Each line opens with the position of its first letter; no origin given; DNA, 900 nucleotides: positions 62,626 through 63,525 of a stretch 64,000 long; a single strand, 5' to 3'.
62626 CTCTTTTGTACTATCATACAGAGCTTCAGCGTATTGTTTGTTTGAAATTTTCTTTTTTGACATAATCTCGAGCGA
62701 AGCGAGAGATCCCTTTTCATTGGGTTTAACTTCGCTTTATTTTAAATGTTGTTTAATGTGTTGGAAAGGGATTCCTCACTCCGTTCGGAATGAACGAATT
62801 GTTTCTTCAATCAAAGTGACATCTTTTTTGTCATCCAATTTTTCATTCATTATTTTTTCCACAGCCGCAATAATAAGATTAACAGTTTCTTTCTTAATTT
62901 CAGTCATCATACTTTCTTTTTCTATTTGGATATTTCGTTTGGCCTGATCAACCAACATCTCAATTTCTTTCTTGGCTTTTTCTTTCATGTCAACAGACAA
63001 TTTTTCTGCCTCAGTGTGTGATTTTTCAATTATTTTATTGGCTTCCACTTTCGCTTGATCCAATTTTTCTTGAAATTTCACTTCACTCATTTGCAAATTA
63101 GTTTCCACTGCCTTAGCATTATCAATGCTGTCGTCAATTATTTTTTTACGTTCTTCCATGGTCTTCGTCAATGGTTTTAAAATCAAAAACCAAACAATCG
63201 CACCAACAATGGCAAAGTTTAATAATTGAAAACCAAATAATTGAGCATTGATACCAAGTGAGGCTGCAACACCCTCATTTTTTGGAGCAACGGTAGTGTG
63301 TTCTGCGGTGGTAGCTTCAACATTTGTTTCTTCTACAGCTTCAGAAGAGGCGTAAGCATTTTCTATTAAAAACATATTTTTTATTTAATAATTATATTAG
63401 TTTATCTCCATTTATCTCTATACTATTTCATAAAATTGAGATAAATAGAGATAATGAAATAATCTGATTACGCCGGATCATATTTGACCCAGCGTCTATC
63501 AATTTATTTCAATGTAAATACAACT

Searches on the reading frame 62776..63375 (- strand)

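Call 85: search_protein_families(library=pfam, proteins=[window:62776-63375:-], max_evalue=0.00001)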
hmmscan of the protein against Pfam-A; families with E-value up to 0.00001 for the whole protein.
window:62776-63375:- (199 aa): 1 family
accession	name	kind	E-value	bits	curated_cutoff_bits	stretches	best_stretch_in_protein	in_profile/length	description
PF00430.23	ATP-synt_B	-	3.3e-22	79.4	28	1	48-176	3-131/132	ATP synthase B/B' CF(0)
